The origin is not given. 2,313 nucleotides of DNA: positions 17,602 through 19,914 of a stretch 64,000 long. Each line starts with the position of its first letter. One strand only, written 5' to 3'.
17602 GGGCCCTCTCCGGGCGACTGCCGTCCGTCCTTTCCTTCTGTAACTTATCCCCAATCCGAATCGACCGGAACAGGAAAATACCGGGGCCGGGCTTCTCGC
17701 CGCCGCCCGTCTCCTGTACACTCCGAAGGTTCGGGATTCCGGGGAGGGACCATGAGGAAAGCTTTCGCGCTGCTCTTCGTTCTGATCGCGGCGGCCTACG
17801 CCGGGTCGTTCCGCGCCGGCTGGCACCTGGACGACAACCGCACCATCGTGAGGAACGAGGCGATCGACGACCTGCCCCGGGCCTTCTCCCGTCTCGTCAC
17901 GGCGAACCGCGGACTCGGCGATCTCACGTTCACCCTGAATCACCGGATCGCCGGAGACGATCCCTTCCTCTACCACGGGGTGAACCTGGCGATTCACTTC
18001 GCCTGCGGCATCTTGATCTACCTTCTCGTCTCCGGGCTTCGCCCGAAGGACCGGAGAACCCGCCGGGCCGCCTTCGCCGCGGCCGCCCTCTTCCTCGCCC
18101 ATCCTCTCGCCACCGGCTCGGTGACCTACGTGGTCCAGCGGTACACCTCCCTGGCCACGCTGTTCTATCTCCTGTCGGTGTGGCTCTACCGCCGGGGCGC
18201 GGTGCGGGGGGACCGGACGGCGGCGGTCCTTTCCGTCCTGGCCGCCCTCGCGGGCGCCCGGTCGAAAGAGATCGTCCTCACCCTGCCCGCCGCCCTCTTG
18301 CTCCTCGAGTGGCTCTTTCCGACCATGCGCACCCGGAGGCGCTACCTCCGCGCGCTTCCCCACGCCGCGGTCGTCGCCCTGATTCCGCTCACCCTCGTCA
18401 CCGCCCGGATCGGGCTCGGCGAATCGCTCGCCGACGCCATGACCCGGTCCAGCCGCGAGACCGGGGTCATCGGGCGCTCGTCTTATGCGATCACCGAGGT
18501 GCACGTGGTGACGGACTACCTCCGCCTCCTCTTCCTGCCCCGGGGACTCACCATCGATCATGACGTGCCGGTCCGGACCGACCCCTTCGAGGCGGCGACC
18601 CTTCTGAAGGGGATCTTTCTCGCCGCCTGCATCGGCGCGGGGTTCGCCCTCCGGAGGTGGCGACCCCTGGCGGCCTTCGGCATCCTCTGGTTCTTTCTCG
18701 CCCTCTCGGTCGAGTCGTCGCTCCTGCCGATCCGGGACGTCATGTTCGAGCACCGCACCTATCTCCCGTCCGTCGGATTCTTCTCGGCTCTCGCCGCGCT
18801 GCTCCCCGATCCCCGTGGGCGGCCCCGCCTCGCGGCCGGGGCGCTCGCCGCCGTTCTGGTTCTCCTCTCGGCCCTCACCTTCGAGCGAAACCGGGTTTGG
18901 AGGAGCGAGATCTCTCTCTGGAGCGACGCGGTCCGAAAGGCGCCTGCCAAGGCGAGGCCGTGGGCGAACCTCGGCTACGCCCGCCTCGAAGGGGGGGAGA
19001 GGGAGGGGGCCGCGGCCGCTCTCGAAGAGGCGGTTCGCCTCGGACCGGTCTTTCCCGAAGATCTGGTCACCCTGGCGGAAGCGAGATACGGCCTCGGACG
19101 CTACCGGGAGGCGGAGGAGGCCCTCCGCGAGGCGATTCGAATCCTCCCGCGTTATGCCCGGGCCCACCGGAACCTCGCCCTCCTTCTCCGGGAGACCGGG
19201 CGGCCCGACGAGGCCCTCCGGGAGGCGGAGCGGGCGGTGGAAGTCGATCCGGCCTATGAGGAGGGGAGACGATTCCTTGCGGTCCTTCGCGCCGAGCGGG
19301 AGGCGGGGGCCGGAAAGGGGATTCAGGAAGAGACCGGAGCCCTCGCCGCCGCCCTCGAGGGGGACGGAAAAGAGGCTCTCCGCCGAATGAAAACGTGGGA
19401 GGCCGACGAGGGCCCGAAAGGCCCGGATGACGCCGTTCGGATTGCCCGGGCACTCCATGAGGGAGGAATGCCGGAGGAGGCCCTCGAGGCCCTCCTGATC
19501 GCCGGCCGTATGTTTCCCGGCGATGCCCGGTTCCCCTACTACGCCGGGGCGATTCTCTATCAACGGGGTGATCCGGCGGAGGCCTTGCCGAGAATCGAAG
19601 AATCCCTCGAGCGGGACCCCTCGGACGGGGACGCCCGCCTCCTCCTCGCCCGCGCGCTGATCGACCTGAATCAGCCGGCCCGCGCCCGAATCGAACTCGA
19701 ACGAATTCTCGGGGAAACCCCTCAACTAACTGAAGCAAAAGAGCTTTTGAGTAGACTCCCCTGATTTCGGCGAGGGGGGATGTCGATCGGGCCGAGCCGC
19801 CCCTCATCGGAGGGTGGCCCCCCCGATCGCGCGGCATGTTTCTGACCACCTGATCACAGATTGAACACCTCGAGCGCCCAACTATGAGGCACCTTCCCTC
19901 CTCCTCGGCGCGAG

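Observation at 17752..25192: TMTC-like GT-C/TPR membrane protein immediately upstream of a 1744-aa FN3-repeat T9SS protein: candidate protein O-glycosylation enzyme-substrate pair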

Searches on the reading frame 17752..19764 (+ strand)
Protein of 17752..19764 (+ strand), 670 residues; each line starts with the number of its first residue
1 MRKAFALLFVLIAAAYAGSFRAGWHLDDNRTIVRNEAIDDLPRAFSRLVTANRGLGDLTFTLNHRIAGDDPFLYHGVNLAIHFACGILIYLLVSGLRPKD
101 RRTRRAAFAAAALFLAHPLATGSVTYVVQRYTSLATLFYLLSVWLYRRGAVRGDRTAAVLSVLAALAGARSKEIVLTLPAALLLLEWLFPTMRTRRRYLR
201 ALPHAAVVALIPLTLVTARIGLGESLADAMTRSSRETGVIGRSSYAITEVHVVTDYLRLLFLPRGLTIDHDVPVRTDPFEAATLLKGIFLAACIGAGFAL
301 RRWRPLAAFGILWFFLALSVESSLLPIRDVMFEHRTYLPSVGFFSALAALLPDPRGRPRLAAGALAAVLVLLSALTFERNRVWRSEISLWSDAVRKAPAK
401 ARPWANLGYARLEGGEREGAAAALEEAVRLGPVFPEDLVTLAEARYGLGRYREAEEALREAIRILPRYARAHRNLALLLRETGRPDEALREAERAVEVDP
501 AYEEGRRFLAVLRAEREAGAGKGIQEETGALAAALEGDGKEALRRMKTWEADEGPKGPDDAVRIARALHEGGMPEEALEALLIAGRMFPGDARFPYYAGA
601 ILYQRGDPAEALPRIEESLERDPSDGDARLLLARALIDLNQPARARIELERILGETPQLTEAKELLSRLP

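Call 3: search_protein_families(library=pfam, proteins=[window:17752-19764:+], max_evalue=0.01)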
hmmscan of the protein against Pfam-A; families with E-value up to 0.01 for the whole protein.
window:17752-19764:+ (670 aa): 21 families
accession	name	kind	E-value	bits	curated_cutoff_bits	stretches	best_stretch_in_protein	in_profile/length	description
PF14559.12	TPR_19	-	2.1e-24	86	25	2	602-669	1-68/68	Tetratricopeptide repeat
PF07719.23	TPR_2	-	6.8e-22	76.2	27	2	469-501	1-33/34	Tetratricopeptide repeat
PF13428.12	TPR_14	-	1.8e-19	68.7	23.5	3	470-511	2-43/44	Tetratricopeptide repeat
PF13432.12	TPR_16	-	3.2e-17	63.1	32.7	3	440-497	2-59/65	Tetratricopeptide repeat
PF00515.34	TPR_1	-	1.2e-14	53.8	27.8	1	469-501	1-33/34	Tetratricopeptide repeat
PF13181.12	TPR_8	-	4.9e-14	51.7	25.7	0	470-501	2-33/34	Tetratricopeptide repeat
PF13431.12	TPR_17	-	7.4e-14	51.2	24.4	2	458-489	2-33/34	Tetratricopeptide repeat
PF13424.12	TPR_12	-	2.9e-11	43.8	30.1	1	439-499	7-75/77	Tetratricopeptide repeat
PF13414.12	TPR_11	-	3.4e-09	36.7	26.8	1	444-481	3-40/42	TPR repeat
PF13174.12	TPR_6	-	3.8e-09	37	26.3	0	627-654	1-28/33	Tetratricopeptide repeat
PF12895.13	ANAPC3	-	3.7e-08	34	27.2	1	579-651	7-81/82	Anaphase-promoting complex, cyclosome, subunit 3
PF13371.12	TPR_9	-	1.6e-06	28.5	35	1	575-634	12-71/73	Tetratricopeptide repeat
PF23914.1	TPR_CcmH_CycH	-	8.5e-06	26.1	42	0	395-490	44-142/158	Cytochrome c-type biogenesis protein H TPR domain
PF14561.12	TPR_20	-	4.6e-05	24.1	25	0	610-655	6-51/90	Tetratricopeptide repeat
PF14264.12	Glucos_trans_II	-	9.6e-05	22.1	30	1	39-166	12-136/317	Glucosyl transferase GtrII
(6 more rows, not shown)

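Call 4: search_protein_families(library=ncbifam, proteins=[window:17752-19764:+], max_evalue=0.01)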
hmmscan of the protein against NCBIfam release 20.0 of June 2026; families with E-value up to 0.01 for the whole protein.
window:17752-19764:+ (670 aa): 18 families
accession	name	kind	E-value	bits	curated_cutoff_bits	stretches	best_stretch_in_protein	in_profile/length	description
TIGR02917.1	PEP_TPR_lipo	equivalog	5.7e-20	70.8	312.2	2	394-510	458-574/899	XrtA/PEP-CTERM system TPR-repeat protein PrsT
NF033920.0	C39_PA2778_fam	equivalog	1.5e-13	50.8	150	1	438-499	193-254/255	PA2778 family cysteine peptidase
NF040959.1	MamA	equivalog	1.5e-13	50.7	200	2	384-499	88-203/204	magnetosome protein MamA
TIGR02521.1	type_IV_pilW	equivalog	3.2e-12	46.5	154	2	398-458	132-192/234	type IV pilus biogenesis/stability protein PilW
NF052415.1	T3SS_chap_SctY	equivalog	3.7e-09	37.1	70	0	368-462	8-104/106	type III secretion apparatus assembly chaperone SctY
NF033762.1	social_mot_Tgl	equivalog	1.5e-07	31.1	225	1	449-513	45-110/252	social motility TPR repeat lipoprotein Tgl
TIGR02552.1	LcrH_SycD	equivalog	1.6e-07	31.1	104.8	0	399-466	50-117/136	SycD/LcrH family type III secretion system chaperone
TIGR00540.1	TPR_hemY_coli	hypoth_equivalog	2.1e-06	26.8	142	1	409-489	300-379/385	heme biosynthesis-associated TPR protein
TIGR03939.1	PGA_TPR_OMP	equivalog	2.1e-06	26.3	366.65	0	555-646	117-208/800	poly-beta-1,6 N-acetyl-D-glucosamine export porin PgaA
NF047371.1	FlcA_CTERM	equivalog_domain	1.3e-05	23.8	300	1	418-652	330-533/646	periplasmic flagellar collar protein FlcA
NF033758.1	gliding_GltE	equivalog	1.8e-05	23.9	225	1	407-501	228-322/411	adventurous gliding motility TPR repeat lipoprotein GltE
NF047507.1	TPR_BatC_Lepto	exception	0.00032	20.3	175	0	570-664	36-134/214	TPR repeat-containing protein BatC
TIGR02795.1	tol_pal_ybgF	equivalog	0.00049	20.7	90.1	0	596-664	43-114/119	tol-pal system protein YbgF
NF047558.1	TPR_END_plus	domain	0.00072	19.5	32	0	471-503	1-33/56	TPR end-of-group domain-containing protein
NF008520.0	PRK11447.1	equivalog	0.0018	16.1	858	0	565-652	580-663/1157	cellulose synthase complex outer membrane protein BcsC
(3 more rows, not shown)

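Call 7: find_homologous_proteins(query=window:17752-19764:+, max_evalue=0.00001)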
Query window:17752-19764:+ (670 aa): 602 proteins with E <= 0.00001 among 8000 candidates; the best 120 are listed.
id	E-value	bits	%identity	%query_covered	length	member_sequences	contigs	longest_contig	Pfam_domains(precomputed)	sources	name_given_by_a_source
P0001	0.0e+0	1446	100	100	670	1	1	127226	PF13431.13,PF23914.2,PF13414.13,PF13428.13,PF14559.13,PF13371.13,PF00515.35,PF12895.14,PF13424.13,PF13432.13,PF13181.13,PF07719.24,PF13174.13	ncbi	ncbi:MAG: tetratricopeptide repeat protein [Candidatus Eisenbacteria bacterium]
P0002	0.0e+0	1022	72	100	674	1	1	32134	PF13431.13,PF23914.2,PF13414.13,PF13428.13,PF13374.13,PF14559.13,PF00515.35,PF13424.13,PF13432.13,PF13429.13,PF13181.13,PF14561.13,PF07719.24,PF13174.13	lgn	-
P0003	8.2e-232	790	58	100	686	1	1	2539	PF13431.13,PF23914.2,PF13414.13,PF13428.13,PF07721.21,PF14559.13,PF13371.13,PF00515.35,PF12895.14,PF13424.13,PF21033.5,PF13432.13,PF13429.13,PF13181.13,PF07719.24,PF13174.13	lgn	-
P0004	7.3e-176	605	51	100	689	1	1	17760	PF14559.13,PF13431.13,PF23914.2,PF00515.35,PF13432.13,PF13428.13,PF13429.13,PF13181.13,PF07719.24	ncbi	ncbi:MAG: tetratricopeptide repeat protein [Candidatus Eisenbacteria bacterium]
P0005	1.5e-171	591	48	100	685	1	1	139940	PF13431.13,PF23914.2,PF13176.13,PF13428.13,PF13374.13,PF14559.13,PF00515.35,PF12895.14,PF13424.13,PF13432.13,PF13181.13,PF14561.13,PF07719.24,PF13174.13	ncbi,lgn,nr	ncbi:MAG: tetratricopeptide repeat protein [Candidatus Eisenbacteria bacterium]|nr:tetratricopeptide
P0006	8.8e-171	588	47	100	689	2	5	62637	PF13431.13,PF23914.2,PF13414.13,PF13176.13,PF13428.13,PF25064.2,PF14559.13,PF00515.35,PF12895.14,PF13424.13,PF13432.13,PF13181.13,PF14561.13,PF07719.24,PF13174.13,PF20308.5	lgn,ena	-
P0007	8.0e-169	582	49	100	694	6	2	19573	PF14559.13,PF13431.13,PF23914.2,PF13414.13,PF00515.35,PF13432.13,PF13428.13,PF13181.13,PF07719.24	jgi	-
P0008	1.1e-168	581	52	94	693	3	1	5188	PF14559.13,PF13431.13,PF23914.2,PF13432.13,PF13428.13,PF13429.13,PF07719.24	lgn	-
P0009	1.2e-162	561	49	99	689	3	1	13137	PF14559.13,PF13431.13,PF23914.2,PF00515.35,PF12895.14,PF13432.13,PF13428.13,PF13429.13,PF13181.13,PF07719.24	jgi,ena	-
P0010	1.9e-106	376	33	97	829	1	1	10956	PF10602.16,PF03704.24,PF25060.1,PF13414.13,PF12569.15,PF13374.13,PF07721.21,PF24575.2,PF02259.30,PF00515.35,PF13424.13,PF13429.13,PF14561.13,PF07719.24,PF13174.13,PF20308.5,PF25063.1,PF13431.13,PF23914.2,PF13176.13,PF24885.2,PF13428.13,PF25064.2,PF14559.13,PF10516.16,PF13371.13,PF17874.8,PF12895.14,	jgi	jgi:protein O-mannosyl-transferase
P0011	9.4e-105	370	33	97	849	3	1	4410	PF10602.16,PF03704.24,PF09976.16,PF13414.13,PF12569.15,PF13374.13,PF07721.21,PF24575.2,PF02259.30,PF00515.35,PF13424.13,PF13429.13,PF14561.13,PF07719.24,PF13174.13,PF20308.5,PF25063.1,PF13431.13,PF23914.2,PF25058.2,PF13176.13,PF13428.13,PF04733.21,PF25064.2,PF14559.13,PF10516.16,PF13371.13,PF17874.8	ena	-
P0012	2.7e-104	369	33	97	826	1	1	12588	PF10602.16,PF03704.24,PF16068.11,PF13414.13,PF12569.15,PF13374.13,PF07721.21,PF24575.2,PF02259.30,PF00515.35,PF13424.13,PF13429.13,PF14561.13,PF07719.24,PF13174.13,PF20308.5,PF25063.1,PF13431.13,PF23914.2,PF13176.13,PF24885.2,PF13428.13,PF25064.2,PF14559.13,PF10516.16,PF13371.13,PF17874.8,PF12895.14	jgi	-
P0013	1.1e-102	363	36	73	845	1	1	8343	PF10602.16,PF03704.24,PF13414.13,PF21545.4,PF12569.15,PF13374.13,PF07721.21,PF24575.2,PF00515.35,PF13424.13,PF13429.13,PF14561.13,PF07719.24,PF13174.13,PF20308.5,PF25063.1,PF13431.13,PF23914.2,PF13176.13,PF24885.2,PF13428.13,PF25064.2,PF14559.13,PF10516.16,PF13371.13,PF17874.8,PF21033.5,PF13432.13,P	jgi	jgi:protein O-mannosyl-transferase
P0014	1.1e-100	357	38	75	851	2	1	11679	PF10602.16,PF03704.24,PF09976.16,PF25060.1,PF13414.13,PF12569.15,PF13374.13,PF07721.21,PF24575.2,PF02259.30,PF00515.35,PF13424.13,PF13429.13,PF14561.13,PF07719.24,PF13174.13,PF20308.5,PF25063.1,PF13431.13,PF23914.2,PF25058.2,PF13176.13,PF13428.13,PF25064.2,PF14559.13,PF13371.13,PF17874.8,PF12895.14,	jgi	jgi:protein O-mannosyl-transferase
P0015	3.4e-100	355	34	96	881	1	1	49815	PF10602.16,PF03704.24,PF16068.11,PF13414.13,PF13374.13,PF07721.21,PF24575.2,PF02259.30,PF00515.35,PF13424.13,PF13429.13,PF14561.13,PF07719.24,PF13174.13,PF20308.5,PF25063.1,PF13431.13,PF23914.2,PF13176.13,PF13428.13,PF14559.13,PF13371.13,PF17874.8,PF12895.14,PF21033.5,PF13432.13,PF22203.1,PF13181.13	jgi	jgi:protein O-mannosyl-transferase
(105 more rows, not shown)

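Call 16: search_solved_structures(query=A1, max_evalue=1)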
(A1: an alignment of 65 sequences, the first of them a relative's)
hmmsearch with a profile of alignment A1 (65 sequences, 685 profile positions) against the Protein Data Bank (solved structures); distinct sequences matched with E-value up to 1: 542 (the best 60 are shown).
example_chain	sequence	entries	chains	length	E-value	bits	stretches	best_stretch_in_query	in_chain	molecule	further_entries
9qhb_A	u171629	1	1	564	1.7e-188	631.7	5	434-587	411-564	Engineered tetratricopeptide repeat protein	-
7ntf_A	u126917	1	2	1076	1.8e-101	344.1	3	439-642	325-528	Isoform 1 of UDP-N-acetylglucosamine--peptide N-acetylglucosaminyltransferase 110 kDa subu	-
7yeh_B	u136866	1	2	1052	2.2e-101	343.8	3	440-642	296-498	UDP-N-acetylglucosamine--peptide N-acetylglucosaminyltransferase 110 kDa subunit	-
6eou_A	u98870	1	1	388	1.8e-92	314.3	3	433-586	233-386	UDP-N-acetylglucosamine--peptide N-acetylglucosaminyltransferase 110 kDa subunit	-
7yea_A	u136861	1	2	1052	1.1e-90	308.4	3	439-642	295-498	UDP-N-acetylglucosamine--peptide N-acetylglucosaminyltransferase 110 kDa subunit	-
8bu0_A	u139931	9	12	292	3.7e-85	290.1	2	434-587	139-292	Consensus tetratricopeptide repeat protein | Crystal structure of an 8-repeat consensus TPR superhelix with Zinc. | Monomer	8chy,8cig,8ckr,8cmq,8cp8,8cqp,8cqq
1w3b_A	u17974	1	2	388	8.2e-84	285.7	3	439-609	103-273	UDP-N-ACETYLGLUCOSAMINE--PEPTIDE N-ACETYLGLUCOSAMINYLTRANSFERASE 110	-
9qhc_A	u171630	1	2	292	6.2e-81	276.2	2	434-587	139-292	Engineered tetratricopeptide repeat protein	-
7y4i_A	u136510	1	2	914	6.5e-62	213.3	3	441-621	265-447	Probable UDP-N-acetylglucosamine--peptide N-acetylglucosaminyltransferase SPINDLY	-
8dtf_A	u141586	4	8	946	6.6e-62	213.3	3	441-621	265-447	Probable UDP-N-acetylglucosamine--peptide N-acetylglucosaminyltransferase SPINDLY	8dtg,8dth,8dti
9g8o_B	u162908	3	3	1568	7.3e-57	196.6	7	445-640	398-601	Superkiller complex protein 3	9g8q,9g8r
7qdr_B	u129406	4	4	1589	7.8e-57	196.5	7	445-640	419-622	Tetratricopeptide repeat protein 37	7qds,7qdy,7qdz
8fgw_D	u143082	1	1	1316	2.9e-47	164.9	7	456-657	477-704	Tetratricopeptide repeat protein 21B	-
8bbe_D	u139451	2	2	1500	7.6e-47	163.5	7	456-656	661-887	SNAP-tag,Tetratricopeptide repeat protein 21B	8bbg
8bda_E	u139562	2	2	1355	1.5e-42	149.3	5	455-651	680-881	Intraflagellar transport protein 139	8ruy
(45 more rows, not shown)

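Call 20: find_encoding_contigs(protein=P0002, flank=10000, max_places=2)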
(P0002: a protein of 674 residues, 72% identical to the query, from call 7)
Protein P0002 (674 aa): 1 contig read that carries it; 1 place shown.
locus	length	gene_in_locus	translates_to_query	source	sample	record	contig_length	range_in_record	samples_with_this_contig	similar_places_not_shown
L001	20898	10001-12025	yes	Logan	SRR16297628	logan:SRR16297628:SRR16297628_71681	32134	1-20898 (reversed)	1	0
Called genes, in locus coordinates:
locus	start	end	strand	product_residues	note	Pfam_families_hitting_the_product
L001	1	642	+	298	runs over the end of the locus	PF01522:Polysacc_deac_1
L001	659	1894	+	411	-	PF02786:CPSase_L_D2 (faint), PF15632:ATPgrasp_Ter (weak)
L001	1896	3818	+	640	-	PF13522:GATase_6, PF13537:GATase_7, PF00733:Asn_synthase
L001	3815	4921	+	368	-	PF13439:Glyco_transf_4, PF13579:Glyco_trans_4_4, PF13477:Glyco_trans_4_2 (weak), PF00534:Glycos_transf_1, PF13692:Glyco_trans_1_4, PF13524:Glyco_trans_1_2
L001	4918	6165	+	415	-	PF13439:Glyco_transf_4, PF13579:Glyco_trans_4_4 (weak), PF13692:Glyco_trans_1_4, PF00534:Glycos_transf_1, PF13524:Glyco_trans_1_2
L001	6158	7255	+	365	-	PF02350:Epimerase_2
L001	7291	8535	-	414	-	PF13692:Glyco_trans_1_4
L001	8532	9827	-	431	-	PF13579:Glyco_trans_4_4, PF13439:Glyco_transf_4, PF00534:Glycos_transf_1, PF13692:Glyco_trans_1_4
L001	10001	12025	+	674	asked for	PF13374:TPR_10 (faint), PF13429:TPR_15 (faint), PF13424:TPR_12 (weak), PF13432:TPR_16, PF14559:TPR_19, PF07719:TPR_2 (weak), PF13432:TPR_16, PF14559:TPR_19, +8 more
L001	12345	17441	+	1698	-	PF00041:fn3 (faint), PF16655:PhoD_N (faint), PF23376:Fn3_VIN3 (faint), PF25059:FN3_DSCAM-DSCAML_C (faint), PF16656:Pur_ac_phosph_N (weak), PF13860:FlgD_ig (weak)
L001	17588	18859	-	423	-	PF00709:Adenylsucc_synt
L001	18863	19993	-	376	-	PF00266:Aminotran_5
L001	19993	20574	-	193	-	PF03193:RsgA_GTPase (faint), PF01926:MMR_HSR1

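Call 21: find_encoding_contigs(protein=P0005, flank=10000, max_places=2)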
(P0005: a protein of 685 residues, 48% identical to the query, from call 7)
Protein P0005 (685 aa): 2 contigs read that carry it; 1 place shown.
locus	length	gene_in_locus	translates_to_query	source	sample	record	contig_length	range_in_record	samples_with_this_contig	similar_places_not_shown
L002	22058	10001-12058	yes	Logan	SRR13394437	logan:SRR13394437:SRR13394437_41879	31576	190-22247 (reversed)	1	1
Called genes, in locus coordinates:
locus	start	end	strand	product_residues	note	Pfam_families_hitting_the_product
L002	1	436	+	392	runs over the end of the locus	PF01041:DegT_DnrJ_EryC1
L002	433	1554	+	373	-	PF13506:Glyco_transf_21, PF00535:Glycos_transf_2, PF13641:Glyco_tranf_2_3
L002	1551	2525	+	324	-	PF01522:Polysacc_deac_1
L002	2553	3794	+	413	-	PF02786:CPSase_L_D2 (faint), PF15632:ATPgrasp_Ter (faint)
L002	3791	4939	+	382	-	PF13439:Glyco_transf_4, PF13579:Glyco_trans_4_4, PF20706:GT4-conflict, PF00534:Glycos_transf_1, PF13692:Glyco_trans_1_4, PF13524:Glyco_trans_1_2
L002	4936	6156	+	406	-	PF13439:Glyco_transf_4 (weak), PF13692:Glyco_trans_1_4, PF00534:Glycos_transf_1, PF13524:Glyco_trans_1_2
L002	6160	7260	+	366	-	PF02350:Epimerase_2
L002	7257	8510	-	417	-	PF13439:Glyco_transf_4 (faint), PF13692:Glyco_trans_1_4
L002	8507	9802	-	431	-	PF13579:Glyco_trans_4_4, PF13439:Glyco_transf_4, PF13692:Glyco_trans_1_4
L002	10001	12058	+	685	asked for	PF12895:ANAPC3 (faint), PF07719:TPR_2 (faint), PF13428:TPR_14 (faint), PF13431:TPR_17 (faint), PF23914:TPR_CcmH_CycH (weak), PF14559:TPR_19 (weak), PF13432:TPR_16 (weak), PF14559:TPR_19, +7 more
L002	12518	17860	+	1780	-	PF00041:fn3 (faint), PF16656:Pur_ac_phosph_N (faint), PF25059:FN3_DSCAM-DSCAML_C (faint), PF16655:PhoD_N (faint), PF23376:Fn3_VIN3 (faint), PF25788:Ig_Rha78A_N (faint), PF13860:FlgD_ig (faint)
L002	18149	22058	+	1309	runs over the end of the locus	PF13229:Beta_helix (weak), PF02415:Chlam_PMP (faint), PF05048:NosD (faint), PF17161:DUF5123 (faint), PF13229:Beta_helix, PF13860:FlgD_ig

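Call 22: find_encoding_contigs(protein=P0006, flank=10000, max_places=2)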
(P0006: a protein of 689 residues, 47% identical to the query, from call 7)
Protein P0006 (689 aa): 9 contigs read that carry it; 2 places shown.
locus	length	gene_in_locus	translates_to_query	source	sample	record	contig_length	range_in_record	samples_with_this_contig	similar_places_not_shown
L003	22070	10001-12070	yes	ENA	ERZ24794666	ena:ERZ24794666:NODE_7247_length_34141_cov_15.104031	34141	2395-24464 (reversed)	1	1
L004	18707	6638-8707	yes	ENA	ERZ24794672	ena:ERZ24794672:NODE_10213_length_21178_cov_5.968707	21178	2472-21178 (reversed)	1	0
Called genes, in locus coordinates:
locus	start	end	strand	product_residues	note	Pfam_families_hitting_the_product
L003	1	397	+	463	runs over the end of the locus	PF04932:Wzy_C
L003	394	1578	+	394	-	PF01041:DegT_DnrJ_EryC1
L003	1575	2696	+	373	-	PF13506:Glyco_transf_21, PF00535:Glycos_transf_2, PF10111:Glyco_tranf_2_2, PF13641:Glyco_tranf_2_3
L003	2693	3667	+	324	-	PF01522:Polysacc_deac_1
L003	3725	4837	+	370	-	PF13439:Glyco_transf_4, PF13579:Glyco_trans_4_4, PF20706:GT4-conflict, PF00534:Glycos_transf_1, PF13692:Glyco_trans_1_4, PF13524:Glyco_trans_1_2 (weak)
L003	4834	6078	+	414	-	PF13439:Glyco_transf_4, PF00534:Glycos_transf_1, PF13692:Glyco_trans_1_4, PF13524:Glyco_trans_1_2 (weak)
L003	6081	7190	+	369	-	PF02350:Epimerase_2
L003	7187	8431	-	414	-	PF13692:Glyco_trans_1_4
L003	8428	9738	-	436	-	PF13579:Glyco_trans_4_4, PF13439:Glyco_transf_4, PF00534:Glycos_transf_1 (weak), PF13692:Glyco_trans_1_4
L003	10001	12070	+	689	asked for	PF13432:TPR_16 (faint), PF00515:TPR_1 (faint), PF07719:TPR_2 (faint), PF12895:ANAPC3 (faint), PF13414:TPR_11 (faint), PF13428:TPR_14 (faint), PF23914:TPR_CcmH_CycH (weak), PF14559:TPR_19, +8 more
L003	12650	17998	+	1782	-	PF25788:Ig_Rha78A_N (faint), PF10179:NDNF (faint), PF16656:Pur_ac_phosph_N (weak), PF00041:fn3 (weak), PF16656:Pur_ac_phosph_N (weak), PF00041:fn3 (weak), PF16656:Pur_ac_phosph_N, PF13860:FlgD_ig (weak), +4 more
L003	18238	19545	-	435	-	PF00709:Adenylsucc_synt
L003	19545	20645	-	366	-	PF00266:Aminotran_5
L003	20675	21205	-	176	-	PF03193:RsgA_GTPase (faint), PF01926:MMR_HSR1, PF02421:FeoB_N (weak)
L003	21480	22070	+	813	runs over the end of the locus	PF01590:GAF, PF13185:GAF_2, PF13492:GAF_3 (weak), PF08448:PAS_4, PF00158:Sigma54_activat, PF14532:Sigma54_activ_2, PF25601:AAA_lid_14, PF02954:HTH_8, +2 more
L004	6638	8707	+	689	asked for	PF13432:TPR_16 (faint), PF00515:TPR_1 (faint), PF07719:TPR_2 (faint), PF12895:ANAPC3 (faint), PF13414:TPR_11 (faint), PF13428:TPR_14 (faint), PF23914:TPR_CcmH_CycH (weak), PF14559:TPR_19, +8 more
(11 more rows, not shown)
